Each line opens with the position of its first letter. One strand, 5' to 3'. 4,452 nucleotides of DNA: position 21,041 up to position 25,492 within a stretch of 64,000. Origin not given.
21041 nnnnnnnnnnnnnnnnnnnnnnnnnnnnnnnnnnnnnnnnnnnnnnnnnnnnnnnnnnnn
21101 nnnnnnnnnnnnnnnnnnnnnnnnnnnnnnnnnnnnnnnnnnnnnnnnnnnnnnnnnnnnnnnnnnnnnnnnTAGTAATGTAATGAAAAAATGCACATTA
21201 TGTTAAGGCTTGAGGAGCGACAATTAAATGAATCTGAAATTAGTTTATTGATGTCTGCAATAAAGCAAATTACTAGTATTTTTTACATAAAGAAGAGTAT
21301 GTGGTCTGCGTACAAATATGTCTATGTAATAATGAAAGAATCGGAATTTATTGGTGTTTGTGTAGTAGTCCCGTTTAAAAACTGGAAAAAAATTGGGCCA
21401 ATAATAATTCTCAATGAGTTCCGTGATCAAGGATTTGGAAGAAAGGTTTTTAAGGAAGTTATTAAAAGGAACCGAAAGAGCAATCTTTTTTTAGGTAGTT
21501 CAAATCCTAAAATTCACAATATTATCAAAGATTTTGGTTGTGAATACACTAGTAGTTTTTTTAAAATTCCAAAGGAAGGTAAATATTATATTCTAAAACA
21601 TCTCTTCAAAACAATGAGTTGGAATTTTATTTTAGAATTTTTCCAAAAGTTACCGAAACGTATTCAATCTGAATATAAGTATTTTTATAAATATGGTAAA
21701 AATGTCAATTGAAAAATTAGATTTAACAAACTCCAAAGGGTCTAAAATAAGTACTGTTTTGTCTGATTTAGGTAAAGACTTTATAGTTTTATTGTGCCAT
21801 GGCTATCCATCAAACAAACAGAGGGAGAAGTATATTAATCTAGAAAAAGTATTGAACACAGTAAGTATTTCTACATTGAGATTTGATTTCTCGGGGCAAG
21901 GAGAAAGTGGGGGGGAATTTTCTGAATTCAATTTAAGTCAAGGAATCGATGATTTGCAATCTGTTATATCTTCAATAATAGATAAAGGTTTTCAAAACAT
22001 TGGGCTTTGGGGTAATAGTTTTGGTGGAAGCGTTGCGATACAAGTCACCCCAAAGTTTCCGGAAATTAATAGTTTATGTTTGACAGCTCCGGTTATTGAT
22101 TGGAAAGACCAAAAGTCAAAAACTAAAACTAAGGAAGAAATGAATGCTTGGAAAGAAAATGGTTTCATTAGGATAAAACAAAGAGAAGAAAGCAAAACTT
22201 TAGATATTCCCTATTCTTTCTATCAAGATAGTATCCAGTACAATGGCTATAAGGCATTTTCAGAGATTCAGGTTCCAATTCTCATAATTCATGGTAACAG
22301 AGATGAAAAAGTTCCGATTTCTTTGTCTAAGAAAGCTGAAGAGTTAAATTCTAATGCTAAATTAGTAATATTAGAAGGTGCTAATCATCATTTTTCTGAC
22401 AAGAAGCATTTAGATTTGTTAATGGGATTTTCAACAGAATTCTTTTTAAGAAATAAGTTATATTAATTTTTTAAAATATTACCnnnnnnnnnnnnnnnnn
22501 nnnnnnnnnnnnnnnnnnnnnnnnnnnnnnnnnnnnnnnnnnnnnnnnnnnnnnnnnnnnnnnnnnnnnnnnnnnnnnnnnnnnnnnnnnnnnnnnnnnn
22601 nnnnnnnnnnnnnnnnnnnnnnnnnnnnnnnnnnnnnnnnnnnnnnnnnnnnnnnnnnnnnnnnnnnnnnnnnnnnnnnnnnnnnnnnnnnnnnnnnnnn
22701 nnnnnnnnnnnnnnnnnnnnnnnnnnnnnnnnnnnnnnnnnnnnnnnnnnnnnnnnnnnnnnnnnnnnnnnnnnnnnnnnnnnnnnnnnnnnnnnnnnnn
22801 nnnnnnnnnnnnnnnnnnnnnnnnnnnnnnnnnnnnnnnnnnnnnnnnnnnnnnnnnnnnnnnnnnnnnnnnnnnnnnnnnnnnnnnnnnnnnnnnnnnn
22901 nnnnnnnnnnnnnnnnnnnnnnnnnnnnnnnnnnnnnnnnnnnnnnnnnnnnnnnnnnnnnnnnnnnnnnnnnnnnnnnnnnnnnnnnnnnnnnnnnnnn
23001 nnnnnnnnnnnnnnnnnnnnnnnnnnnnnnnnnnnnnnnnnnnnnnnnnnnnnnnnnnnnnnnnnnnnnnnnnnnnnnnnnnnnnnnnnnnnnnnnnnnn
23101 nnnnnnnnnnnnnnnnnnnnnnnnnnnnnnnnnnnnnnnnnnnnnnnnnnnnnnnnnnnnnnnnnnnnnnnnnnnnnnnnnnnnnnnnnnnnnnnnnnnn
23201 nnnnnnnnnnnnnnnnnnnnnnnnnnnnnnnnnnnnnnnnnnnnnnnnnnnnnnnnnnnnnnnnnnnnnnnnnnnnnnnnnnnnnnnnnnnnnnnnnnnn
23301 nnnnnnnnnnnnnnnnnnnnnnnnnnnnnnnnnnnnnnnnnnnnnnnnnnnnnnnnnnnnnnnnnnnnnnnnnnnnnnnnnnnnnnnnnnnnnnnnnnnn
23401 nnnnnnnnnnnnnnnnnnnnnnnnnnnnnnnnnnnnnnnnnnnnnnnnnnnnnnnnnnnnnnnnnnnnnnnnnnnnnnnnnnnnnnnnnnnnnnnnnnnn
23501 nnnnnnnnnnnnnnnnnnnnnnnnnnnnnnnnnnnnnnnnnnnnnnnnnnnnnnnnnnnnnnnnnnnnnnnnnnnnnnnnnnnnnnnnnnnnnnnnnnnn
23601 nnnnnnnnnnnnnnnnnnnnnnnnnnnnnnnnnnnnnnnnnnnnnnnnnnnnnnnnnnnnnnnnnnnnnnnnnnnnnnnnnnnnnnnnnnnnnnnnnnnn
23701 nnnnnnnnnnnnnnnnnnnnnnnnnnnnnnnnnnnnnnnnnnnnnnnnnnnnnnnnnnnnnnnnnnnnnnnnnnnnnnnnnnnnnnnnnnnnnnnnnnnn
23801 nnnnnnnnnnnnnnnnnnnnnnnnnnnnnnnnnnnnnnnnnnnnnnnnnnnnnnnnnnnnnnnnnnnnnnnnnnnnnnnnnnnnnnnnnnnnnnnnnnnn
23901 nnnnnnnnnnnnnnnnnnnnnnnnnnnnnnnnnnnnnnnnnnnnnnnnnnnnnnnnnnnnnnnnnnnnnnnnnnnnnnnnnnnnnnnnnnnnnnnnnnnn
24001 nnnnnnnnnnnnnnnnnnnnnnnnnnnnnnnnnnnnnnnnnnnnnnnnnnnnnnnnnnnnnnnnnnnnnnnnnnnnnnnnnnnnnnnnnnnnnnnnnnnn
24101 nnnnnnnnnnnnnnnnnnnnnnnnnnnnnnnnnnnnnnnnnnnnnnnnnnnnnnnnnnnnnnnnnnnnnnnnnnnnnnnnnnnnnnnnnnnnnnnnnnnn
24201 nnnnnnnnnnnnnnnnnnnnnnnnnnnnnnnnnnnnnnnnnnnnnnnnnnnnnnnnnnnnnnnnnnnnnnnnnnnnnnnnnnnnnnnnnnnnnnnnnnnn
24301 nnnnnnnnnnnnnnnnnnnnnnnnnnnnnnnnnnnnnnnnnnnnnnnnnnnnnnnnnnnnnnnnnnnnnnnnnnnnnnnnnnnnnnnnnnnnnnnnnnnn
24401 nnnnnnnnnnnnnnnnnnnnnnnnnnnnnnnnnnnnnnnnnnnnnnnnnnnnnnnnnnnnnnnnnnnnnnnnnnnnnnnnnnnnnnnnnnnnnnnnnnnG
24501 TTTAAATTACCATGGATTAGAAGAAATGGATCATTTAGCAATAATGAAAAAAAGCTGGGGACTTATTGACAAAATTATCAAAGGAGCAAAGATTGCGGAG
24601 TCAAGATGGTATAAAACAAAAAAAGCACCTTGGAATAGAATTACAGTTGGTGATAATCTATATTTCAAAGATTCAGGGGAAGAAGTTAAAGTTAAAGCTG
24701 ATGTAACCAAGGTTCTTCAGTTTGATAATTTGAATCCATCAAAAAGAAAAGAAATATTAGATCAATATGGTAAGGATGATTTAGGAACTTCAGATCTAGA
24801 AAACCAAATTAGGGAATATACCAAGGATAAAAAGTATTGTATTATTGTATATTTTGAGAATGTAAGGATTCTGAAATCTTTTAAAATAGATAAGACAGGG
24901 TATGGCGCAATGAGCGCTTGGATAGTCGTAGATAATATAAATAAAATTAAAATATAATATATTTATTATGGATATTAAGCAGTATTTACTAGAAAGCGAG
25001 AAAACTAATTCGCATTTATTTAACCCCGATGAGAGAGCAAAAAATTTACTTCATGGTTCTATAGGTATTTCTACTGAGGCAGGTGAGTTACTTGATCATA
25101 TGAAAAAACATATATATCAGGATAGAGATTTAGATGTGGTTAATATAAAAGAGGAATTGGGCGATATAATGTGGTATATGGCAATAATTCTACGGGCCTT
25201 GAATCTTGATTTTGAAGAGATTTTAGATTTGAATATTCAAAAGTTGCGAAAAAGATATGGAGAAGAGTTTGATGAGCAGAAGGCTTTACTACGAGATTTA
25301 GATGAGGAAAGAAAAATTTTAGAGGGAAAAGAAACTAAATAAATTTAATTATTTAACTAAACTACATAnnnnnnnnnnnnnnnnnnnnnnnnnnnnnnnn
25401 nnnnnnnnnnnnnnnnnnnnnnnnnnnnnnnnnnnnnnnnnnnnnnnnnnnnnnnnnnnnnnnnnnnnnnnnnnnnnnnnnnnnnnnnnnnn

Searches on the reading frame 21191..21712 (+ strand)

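Call 33: search_protein_families(library=pfam, proteins=[window:21191-21712:+], max_evalue=0.001)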
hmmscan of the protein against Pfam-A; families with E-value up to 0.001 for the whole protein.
window:21191-21712:+ (173 aa): 1 family
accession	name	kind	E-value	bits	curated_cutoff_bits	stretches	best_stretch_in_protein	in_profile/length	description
PF13508.13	Acetyltransf_7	-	0.00022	22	27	1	43-96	4-59/84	Acetyltransferase (GNAT) domain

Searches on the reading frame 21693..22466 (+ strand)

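Call 33: search_protein_families(library=pfam, proteins=[window:21693-22466:+], max_evalue=0.001)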
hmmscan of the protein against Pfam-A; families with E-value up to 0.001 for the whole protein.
window:21693-22466:+ (257 aa): 10 families
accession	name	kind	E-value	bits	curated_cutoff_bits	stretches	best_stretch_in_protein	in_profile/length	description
PF12146.15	Hydrolase_4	-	2.8e-18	66.6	27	1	31-163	6-139/239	Serine aminopeptidase, S33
PF00561.26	Abhydrolase_1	-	1.8e-11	44.6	25.8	1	32-137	3-105/245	alpha/beta hydrolase fold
PF00326.27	Peptidase_S9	-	2e-10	40.9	22.6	1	66-252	22-207/213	Prolyl oligopeptidase family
PF20408.4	Abhydrolase_11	-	9.9e-09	35.6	27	1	187-240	121-173/193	Alpha/beta hydrolase domain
PF12697.13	Abhydrolase_6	-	1.4e-08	36.1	26.3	1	32-233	1-205/217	Alpha/beta hydrolase family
PF05728.18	UPF0227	-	5.4e-08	33.4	21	1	88-240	46-179/187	Uncharacterised protein family (UPF0227)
PF02129.25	Peptidase_S15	-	1.5e-05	25.3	23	0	64-140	57-135/262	X-Pro dipeptidyl-peptidase (S15 family)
PF01738.24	DLH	-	2.6e-05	24.3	21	0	186-238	136-192/217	Dienelactone hydrolase family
PF12695.13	Abhydrolase_5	-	7.1e-05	23.1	27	0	188-232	95-140/164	Alpha/beta hydrolase family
PF02273.21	Acyl_transf_2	-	0.00049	19.9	20.3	1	43-121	42-121/294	Acyl transferase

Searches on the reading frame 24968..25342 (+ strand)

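Call 34: search_protein_families(library=pfam, proteins=[window:24968-25342:+], max_evalue=0.001)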
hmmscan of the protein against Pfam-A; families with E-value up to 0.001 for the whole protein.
window:24968-25342:+ (124 aa): 2 families
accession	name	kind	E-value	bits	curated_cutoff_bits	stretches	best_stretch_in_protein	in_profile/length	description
PF03819.22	MazG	-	6e-09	36.5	22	1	34-97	10-70/74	MazG nucleotide pyrophosphohydrolase domain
PF12643.12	MazG-like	-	0.00053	20.6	27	1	56-101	30-74/85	MazG-like family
